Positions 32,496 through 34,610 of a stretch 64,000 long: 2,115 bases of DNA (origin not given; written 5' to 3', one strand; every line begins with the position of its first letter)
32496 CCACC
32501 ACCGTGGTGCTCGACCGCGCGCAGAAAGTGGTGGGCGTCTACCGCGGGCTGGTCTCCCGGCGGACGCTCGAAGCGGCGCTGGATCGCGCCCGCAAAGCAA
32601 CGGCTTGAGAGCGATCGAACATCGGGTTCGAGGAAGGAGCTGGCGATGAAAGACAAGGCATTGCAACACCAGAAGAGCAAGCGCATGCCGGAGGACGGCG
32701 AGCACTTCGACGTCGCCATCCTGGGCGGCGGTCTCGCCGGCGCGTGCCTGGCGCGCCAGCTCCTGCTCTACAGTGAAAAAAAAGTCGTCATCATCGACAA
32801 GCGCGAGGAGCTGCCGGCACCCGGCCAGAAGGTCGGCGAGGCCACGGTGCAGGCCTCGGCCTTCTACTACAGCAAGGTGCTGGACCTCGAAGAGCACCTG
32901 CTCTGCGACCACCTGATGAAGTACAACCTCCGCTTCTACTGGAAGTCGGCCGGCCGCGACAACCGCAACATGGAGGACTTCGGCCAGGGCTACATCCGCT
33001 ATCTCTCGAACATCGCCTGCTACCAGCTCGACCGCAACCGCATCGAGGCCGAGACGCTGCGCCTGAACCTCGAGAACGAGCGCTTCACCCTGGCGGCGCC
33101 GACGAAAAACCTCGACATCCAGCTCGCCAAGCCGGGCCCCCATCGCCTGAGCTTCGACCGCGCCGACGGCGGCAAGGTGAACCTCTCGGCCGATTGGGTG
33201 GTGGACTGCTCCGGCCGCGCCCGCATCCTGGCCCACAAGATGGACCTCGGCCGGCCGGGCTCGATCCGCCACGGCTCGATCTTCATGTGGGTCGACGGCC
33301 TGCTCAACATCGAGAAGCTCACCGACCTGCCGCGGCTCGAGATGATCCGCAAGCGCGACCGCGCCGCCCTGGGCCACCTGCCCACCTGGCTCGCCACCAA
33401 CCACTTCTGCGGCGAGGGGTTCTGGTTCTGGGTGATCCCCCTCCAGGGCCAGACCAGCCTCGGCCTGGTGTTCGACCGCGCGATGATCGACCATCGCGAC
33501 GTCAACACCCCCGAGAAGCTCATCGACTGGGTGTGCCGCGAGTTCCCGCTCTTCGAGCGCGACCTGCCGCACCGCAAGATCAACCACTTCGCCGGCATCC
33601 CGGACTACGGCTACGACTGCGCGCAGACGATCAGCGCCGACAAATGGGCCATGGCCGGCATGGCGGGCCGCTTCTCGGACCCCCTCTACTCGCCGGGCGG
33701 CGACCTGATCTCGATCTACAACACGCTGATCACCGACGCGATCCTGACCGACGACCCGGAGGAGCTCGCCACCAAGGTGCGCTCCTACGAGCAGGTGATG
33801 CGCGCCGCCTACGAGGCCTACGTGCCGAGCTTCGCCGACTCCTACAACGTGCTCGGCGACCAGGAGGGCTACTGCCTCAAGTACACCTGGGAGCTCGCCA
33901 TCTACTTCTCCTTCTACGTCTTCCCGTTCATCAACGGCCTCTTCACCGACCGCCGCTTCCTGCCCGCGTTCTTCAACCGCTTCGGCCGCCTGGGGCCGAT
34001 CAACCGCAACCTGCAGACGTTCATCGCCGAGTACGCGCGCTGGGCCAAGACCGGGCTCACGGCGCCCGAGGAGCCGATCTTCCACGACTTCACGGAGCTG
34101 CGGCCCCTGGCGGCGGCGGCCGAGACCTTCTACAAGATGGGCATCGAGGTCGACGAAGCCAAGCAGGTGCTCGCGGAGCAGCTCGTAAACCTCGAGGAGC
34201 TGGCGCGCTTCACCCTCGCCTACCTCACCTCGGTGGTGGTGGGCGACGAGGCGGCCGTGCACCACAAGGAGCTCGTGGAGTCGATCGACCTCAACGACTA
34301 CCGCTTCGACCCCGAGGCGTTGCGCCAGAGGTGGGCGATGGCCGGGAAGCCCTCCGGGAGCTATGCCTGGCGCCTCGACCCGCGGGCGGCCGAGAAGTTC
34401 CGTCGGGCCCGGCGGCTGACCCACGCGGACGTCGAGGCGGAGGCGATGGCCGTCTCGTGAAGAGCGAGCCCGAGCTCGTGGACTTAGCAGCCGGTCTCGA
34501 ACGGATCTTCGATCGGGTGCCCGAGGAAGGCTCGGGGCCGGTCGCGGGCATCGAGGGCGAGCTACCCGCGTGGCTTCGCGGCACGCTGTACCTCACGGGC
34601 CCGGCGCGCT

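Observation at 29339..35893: Compact six-gene operon: ACP, KS-alpha, CLF-like KS-beta, TlpA-like thioredoxin, flavin halogenase and a carotenoid-cleavage-type oxygenase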

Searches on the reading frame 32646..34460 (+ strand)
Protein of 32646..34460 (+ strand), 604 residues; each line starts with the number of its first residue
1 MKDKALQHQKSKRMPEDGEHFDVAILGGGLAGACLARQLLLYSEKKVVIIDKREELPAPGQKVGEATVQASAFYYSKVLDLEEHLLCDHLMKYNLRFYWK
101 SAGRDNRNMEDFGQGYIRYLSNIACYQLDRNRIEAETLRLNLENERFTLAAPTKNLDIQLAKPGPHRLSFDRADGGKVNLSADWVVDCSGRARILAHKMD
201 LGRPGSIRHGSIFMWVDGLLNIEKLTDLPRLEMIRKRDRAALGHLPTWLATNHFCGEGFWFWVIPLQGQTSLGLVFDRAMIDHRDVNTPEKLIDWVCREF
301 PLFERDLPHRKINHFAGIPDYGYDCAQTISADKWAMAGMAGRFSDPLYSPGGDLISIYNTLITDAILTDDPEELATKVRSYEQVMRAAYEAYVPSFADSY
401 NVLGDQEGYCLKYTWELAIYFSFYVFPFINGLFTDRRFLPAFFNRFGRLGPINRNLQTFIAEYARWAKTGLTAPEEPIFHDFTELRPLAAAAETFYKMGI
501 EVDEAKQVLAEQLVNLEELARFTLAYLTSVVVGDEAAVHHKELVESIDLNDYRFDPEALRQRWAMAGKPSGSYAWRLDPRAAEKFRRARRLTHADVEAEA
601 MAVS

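Call 3: search_protein_families(library=pfam, proteins=[window:32646-34460:+], max_evalue=0.01)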
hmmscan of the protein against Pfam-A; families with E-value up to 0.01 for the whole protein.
window:32646-34460:+ (604 aa): 5 families
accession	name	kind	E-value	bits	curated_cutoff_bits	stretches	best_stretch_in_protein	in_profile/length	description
PF04820.20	Trp_halogenase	-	1.2e-11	44.6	21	1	22-125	1-104/458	Tryptophan halogenase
PF01266.30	DAO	-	4.1e-05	23.7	27.9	1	22-83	1-56/353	FAD dependent oxidoreductase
PF01494.25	FAD_binding_3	-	0.0015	18.2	22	0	21-55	2-35/349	FAD binding domain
PF13450.12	NAD_binding_8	-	0.0017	19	21.9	1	25-56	1-31/68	NAD(P)-binding Rossmann-like domain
PF12831.13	FAD_oxidored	-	0.0083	15.9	27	0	22-196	1-151/416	FAD dependent oxidoreductase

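Call 7: search_protein_families(library=ncbifam, proteins=[window:32646-34460:+], max_evalue=0.001)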
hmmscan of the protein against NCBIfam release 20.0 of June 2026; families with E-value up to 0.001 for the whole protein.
window:32646-34460:+ (604 aa): 8 families
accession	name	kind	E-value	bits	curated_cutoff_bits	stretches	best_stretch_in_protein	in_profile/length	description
NF038171.1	maturase_LodB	equivalog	3.9e-15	55.8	400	1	22-200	1-168/361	lysine-epsilon-oxidase maturase LodB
NF033113.0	halo_ClmS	equivalog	7.4e-12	44.5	900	1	257-401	211-358/570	chloramphenicol-biosynthetic FADH2-dependent halogenase CmlS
NF049967.1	QhpG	equivalog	5.2e-06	25.6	240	0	23-197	1-146/423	flavin-dependent monooxygenase QhpG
NF008519.0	PRK11445.1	equivalog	4.7e-05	22.8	303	1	19-56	2-37/355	FAD-binding protein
NF038174.1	maturase_GoxB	equivalog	7e-05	22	400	1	22-199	2-161/358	glycine oxidase maturase GoxB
TIGR02032.1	GG-red-SF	subfamily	7.1e-05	22.6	158.8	0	21-55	1-34/297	geranylgeranyl reductase family protein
NF004831.0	PRK06183.1-5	equivalog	0.00011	20.8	546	1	17-191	5-169/568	bifunctional 3-(3-hydroxy-phenyl)propionate/3-hydroxycinnamic acid hydroxylase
NF006144.0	PRK08294.1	subfamily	0.00082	17.8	560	0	10-64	22-76/637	phenol 2-monooxygenase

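Call 9: find_homologous_proteins(query=window:32646-34460:+)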
Query window:32646-34460:+ (604 aa): 2002 proteins with E <= 0.001 among 8000 candidates; the best 120 are listed.
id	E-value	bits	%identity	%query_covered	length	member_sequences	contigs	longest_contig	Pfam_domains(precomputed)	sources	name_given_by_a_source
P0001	0.0e+0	1274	89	100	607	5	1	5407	PF04820.21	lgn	-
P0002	0.0e+0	1079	78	99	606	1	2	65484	PF04820.21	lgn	-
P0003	0.0e+0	1043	74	99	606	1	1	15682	PF04820.21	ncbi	-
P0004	3.8e-272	922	67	94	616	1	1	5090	PF04820.21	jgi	jgi:flavin-dependent dehydrogenase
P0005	1.6e-270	917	67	96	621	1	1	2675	PF04820.21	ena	-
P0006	3.6e-270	916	67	97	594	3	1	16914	PF04820.21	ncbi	-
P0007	3.2e-267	906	68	94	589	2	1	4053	PF04820.21,PF01494.26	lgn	-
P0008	7.8e-266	901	68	95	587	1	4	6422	PF04820.21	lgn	-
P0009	2.2e-251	854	64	98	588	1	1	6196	PF01266.31,PF13450.13,PF04820.21,PF01494.26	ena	-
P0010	5.0e-242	823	63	95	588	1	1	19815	PF01266.31,PF04820.21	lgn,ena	-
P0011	2.5e-241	821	61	98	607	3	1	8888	PF01266.31,PF04820.21,PF05834.19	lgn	-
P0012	2.7e-240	817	61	94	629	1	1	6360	PF01266.31,PF04820.21,PF01494.26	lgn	-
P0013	9.8e-240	815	60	95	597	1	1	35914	PF01266.31,PF13450.13,PF04820.21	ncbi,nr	ncbi:MAG: tryptophan 7-halogenase [Acidobacteria bacterium]|nr:tryptophan 7-halogenase [Acidobacteri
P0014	3.1e-238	810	61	94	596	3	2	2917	PF04820.21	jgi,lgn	-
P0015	6.0e-238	809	62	94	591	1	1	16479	PF01266.31,PF04820.21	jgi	jgi:2-polyprenyl-6-methoxyphenol hydroxylase-like FAD-dependent oxidoreductase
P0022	1.8e-235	801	60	94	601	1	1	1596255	PF01266.31,PF04820.21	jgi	jgi:2-polyprenyl-6-methoxyphenol hydroxylase-like FAD-dependent oxidoreductase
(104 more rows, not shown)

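Call 10: search_solved_structures(query=window:32646-34460:+, max_evalue=0.01, show_alignments=2)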
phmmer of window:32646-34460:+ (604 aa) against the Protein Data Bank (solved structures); distinct sequences matched with E-value up to 0.01: 13.
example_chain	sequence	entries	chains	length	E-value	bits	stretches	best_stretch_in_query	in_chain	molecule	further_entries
3i3l_A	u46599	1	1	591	2.1e-09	39.5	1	256-401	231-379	Alkylhalidase CmlS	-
7fco_A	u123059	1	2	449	9.5e-08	34.1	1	181-355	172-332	ChlB4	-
5dbj_E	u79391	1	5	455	8.7e-07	30.9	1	20-354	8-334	FADH2-dependent halogenase PltA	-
8zop_A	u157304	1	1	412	9.8e-07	30.7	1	259-386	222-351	Halogenase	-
7v0b_A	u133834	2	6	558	2.3e-06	29.5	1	172-361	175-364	Tetracycline 7-halogenase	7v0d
7xgb_A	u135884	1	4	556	2.3e-06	29.5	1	172-361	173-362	Tetracycline 7-halogenase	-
3nix_A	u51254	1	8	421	1.7e-05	26.6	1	170-352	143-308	Flavoprotein/dehydrogenase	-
6bzt_A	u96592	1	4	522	6.1e-05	24.8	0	245-362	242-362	Halogenase PltM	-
6bza_A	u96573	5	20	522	6.1e-05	24.8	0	245-362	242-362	Halogenase PltM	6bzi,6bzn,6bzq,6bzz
5bul_A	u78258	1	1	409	0.00014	23.7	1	254-353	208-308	flavin-dependent halogenase triple mutant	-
5bva_A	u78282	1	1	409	0.00033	22.4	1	254-352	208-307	flavin-dependent halogenase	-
5buk_A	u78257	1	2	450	0.00048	21.9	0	258-363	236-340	FADH2-dependent halogenase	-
5uao_A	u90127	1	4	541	0.0096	17.6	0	19-118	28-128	Tryptophane-5-halogenase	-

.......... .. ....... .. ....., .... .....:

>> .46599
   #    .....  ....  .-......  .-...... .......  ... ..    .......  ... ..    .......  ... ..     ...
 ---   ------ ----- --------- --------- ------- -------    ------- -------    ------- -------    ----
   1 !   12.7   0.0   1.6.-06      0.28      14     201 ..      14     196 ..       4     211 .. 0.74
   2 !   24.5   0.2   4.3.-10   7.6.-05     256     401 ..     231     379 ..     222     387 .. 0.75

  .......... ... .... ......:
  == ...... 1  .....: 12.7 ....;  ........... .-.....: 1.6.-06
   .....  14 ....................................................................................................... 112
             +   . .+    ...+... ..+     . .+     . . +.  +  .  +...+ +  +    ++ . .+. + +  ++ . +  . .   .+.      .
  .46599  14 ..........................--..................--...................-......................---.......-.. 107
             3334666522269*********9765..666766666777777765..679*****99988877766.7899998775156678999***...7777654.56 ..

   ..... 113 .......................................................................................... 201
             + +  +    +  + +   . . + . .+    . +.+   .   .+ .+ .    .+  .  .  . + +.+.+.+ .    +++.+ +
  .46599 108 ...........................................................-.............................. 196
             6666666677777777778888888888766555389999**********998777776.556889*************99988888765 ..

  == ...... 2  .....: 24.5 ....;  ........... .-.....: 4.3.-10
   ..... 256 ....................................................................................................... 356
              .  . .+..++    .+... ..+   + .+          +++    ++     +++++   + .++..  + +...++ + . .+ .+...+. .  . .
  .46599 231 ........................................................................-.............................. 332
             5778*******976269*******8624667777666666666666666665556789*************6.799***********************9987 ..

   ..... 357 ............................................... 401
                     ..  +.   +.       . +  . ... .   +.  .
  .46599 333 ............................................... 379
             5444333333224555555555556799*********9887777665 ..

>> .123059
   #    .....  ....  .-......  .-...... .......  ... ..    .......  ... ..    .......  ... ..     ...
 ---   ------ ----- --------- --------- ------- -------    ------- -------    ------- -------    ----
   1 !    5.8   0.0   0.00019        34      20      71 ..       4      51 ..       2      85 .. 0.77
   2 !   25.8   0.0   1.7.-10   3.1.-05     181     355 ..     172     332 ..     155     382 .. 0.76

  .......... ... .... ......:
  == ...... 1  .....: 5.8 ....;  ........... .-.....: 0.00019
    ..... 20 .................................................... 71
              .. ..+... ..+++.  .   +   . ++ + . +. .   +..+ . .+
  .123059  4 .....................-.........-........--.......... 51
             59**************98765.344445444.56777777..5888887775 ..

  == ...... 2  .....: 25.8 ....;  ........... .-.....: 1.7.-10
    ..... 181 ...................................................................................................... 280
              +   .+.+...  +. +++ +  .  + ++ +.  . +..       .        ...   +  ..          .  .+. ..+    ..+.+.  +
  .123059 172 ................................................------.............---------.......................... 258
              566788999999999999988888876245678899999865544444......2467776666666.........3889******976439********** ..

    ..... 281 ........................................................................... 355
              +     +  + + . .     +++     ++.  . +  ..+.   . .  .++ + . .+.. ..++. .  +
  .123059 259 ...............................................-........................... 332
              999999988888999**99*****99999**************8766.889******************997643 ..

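Call 11: find_encoding_contigs(protein=window:32646-34460:+, flank=10000, max_places=3)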
Protein window:32646-34460:+ (604 aa): no gene with exactly this product is on record in the collection.

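Call 12: find_encoding_contigs(protein=P0002, flank=10000, max_places=2)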
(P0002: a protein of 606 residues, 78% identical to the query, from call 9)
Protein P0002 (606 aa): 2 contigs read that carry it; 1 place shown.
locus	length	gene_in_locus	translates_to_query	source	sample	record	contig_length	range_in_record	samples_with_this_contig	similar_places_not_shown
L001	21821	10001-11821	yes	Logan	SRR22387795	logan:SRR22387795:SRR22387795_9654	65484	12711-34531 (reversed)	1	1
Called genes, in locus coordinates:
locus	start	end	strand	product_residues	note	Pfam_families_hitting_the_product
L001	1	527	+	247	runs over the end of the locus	PF00535:Glycos_transf_2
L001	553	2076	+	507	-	PF13231:PMT_2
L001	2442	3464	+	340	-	PF04055:Radical_SAM, PF06463:Mob_synth_C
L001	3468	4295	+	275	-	PF01551:Peptidase_M23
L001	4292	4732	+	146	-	PF05618:RimB-like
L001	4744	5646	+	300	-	PF18030:Rimk_N, PF14397:ATPgrasp_ST (faint), PF02655:ATP-grasp_3, PF02955:GSH-S_ATP, PF08443:RimK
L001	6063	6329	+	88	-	PF00550:PP-binding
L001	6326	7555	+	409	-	PF00109:ketoacyl-synt, PF02801:Ketoacyl-synt_C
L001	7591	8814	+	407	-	PF00109:ketoacyl-synt, PF02801:Ketoacyl-synt_C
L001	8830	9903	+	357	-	-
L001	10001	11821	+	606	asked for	PF04820:Trp_halogenase (faint)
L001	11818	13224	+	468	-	PF03055:RPE65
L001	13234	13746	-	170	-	-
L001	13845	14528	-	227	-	-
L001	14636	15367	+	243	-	PF09359:VTC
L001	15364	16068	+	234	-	PF16316:DUF4956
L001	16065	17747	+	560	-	PF08757:CotH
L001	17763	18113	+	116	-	PF08850:DUF1820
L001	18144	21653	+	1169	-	PF17757:UvrB_inter, PF02559:CarD_TRCF_RID, PF00270:DEAD, PF04851:ResIII, PF00271:Helicase_C, PF03461:TRCF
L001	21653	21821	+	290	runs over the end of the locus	PF13145:Rotamase_2, PF13616:Rotamase_3, PF00639:Rotamase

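Call 13: find_encoding_contigs(protein=P0022, flank=10000, max_places=2)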
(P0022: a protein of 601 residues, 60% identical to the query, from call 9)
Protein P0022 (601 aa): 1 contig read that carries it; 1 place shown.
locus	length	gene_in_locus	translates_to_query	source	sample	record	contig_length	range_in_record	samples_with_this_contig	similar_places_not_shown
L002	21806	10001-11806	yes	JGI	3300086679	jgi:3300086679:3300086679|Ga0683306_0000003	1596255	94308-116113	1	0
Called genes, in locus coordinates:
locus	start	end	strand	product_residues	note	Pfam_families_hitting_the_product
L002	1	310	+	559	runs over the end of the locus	PF03109:ABC1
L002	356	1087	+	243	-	-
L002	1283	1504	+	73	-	-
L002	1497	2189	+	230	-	-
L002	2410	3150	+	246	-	-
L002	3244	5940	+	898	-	PF01266:DAO (weak), PF00732:GMC_oxred_N, PF05199:GMC_oxred_C, PF03992:ABM (weak)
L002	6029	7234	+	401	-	-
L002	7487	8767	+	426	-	-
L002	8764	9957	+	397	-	PF01734:Patatin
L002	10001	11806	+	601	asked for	PF01266:DAO (weak), PF04820:Trp_halogenase (faint)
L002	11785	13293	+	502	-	PF03055:RPE65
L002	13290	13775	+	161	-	-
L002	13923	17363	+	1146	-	-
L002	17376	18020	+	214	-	PF12867:DinB_2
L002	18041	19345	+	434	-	PF00999:Na_H_Exchanger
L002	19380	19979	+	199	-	-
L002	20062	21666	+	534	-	PF00890:FAD_binding_2 (weak), PF01266:DAO, PF01946:Thi4 (faint), PF12831:FAD_oxidored (weak), PF13450:NAD_binding_8, PF00355:Rieske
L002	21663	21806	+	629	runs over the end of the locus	PF07732:Cu-oxidase_3 (weak), PF00394:Cu-oxidase (weak), PF07731:Cu-oxidase_2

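Call 15: find_encoding_contigs(protein=P0003, flank=10000, max_places=2)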
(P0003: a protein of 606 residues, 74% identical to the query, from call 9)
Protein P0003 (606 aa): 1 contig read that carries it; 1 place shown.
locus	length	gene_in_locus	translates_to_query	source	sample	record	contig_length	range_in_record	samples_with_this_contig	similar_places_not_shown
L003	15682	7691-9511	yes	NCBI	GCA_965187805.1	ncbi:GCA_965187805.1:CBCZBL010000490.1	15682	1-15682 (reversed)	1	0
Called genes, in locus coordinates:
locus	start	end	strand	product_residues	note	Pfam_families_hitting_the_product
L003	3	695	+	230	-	?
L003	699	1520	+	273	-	PF01551:Peptidase_M23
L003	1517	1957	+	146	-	PF05618:RimB-like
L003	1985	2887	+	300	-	PF18030:Rimk_N, PF14397:ATPgrasp_ST (faint), PF02655:ATP-grasp_3, PF02955:GSH-S_ATP, PF08443:RimK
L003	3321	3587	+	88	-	PF00550:PP-binding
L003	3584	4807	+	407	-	PF00109:ketoacyl-synt, PF02801:Ketoacyl-synt_C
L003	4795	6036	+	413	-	PF00109:ketoacyl-synt, PF02801:Ketoacyl-synt_C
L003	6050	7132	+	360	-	-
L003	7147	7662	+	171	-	PF00578:AhpC-TSA, PF08534:Redoxin, PF00085:Thioredoxin (weak), PF13098:Thioredoxin_2, PF13905:Thioredoxin_8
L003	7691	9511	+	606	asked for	PF04820:Trp_halogenase (faint)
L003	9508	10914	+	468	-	PF03055:RPE65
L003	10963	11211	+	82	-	PF08972:DUF1902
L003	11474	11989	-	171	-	-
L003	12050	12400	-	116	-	PF05016:ParE_toxin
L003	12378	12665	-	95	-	PF02604:PhdYeFM_antitox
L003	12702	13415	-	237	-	-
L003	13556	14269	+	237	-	PF09359:VTC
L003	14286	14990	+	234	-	PF16316:DUF4956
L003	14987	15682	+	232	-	?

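Call 16: find_encoding_contigs(protein=P0013, flank=10000, max_places=2)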
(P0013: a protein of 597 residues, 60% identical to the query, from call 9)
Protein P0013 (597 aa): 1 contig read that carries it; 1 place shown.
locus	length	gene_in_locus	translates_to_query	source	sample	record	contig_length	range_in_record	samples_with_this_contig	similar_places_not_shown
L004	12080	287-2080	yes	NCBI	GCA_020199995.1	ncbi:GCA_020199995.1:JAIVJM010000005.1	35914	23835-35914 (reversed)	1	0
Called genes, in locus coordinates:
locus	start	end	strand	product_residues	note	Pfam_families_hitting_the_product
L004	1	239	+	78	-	?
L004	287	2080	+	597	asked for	PF01266:DAO (faint), PF04820:Trp_halogenase (faint), PF13450:NAD_binding_8 (faint)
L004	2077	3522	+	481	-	PF03055:RPE65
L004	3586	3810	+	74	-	-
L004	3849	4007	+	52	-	-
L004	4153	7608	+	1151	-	-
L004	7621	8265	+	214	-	PF05163:DinB (faint), PF12867:DinB_2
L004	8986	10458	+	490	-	PF00999:Na_H_Exchanger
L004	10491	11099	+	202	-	-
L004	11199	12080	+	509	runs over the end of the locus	PF01946:Thi4 (weak), PF00890:FAD_binding_2 (weak), PF01266:DAO, PF01494:FAD_binding_3 (weak), PF12831:FAD_oxidored (weak), PF13450:NAD_binding_8, PF01593:Amino_oxidase (faint), PF00355:Rieske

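Call 17: find_encoding_contigs(protein=P0006, flank=10000, max_places=2)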
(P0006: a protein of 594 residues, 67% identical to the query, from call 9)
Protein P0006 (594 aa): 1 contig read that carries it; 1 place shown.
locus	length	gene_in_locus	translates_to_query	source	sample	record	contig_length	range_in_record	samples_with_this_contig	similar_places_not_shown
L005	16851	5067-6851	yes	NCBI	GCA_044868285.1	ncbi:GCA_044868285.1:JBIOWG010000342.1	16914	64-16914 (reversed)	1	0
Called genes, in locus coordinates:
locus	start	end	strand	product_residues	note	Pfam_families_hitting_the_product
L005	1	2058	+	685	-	?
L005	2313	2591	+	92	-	PF00550:PP-binding (weak)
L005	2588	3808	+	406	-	PF00109:ketoacyl-synt, PF02801:Ketoacyl-synt_C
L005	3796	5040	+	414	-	PF00109:ketoacyl-synt, PF02801:Ketoacyl-synt_C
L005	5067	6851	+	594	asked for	PF04820:Trp_halogenase (faint)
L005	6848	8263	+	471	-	PF03055:RPE65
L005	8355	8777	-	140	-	PF01638:HxlR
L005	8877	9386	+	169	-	PF05163:DinB, PF12867:DinB_2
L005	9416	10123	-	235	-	-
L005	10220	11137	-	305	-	PF01797:Y1_Tnp (weak)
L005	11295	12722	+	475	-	PF05048:NosD, PF13229:Beta_helix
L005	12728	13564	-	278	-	PF01135:PCMT, PF13489:Methyltransf_23, PF01209:Ubie_methyltran, PF05175:MTS, PF06325:PrmA, PF13847:Methyltransf_31, PF08241:Methyltransf_11, PF08242:Methyltransf_12, +2 more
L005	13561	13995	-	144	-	PF12840:HTH_20, PF01022:HTH_5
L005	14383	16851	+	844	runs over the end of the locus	?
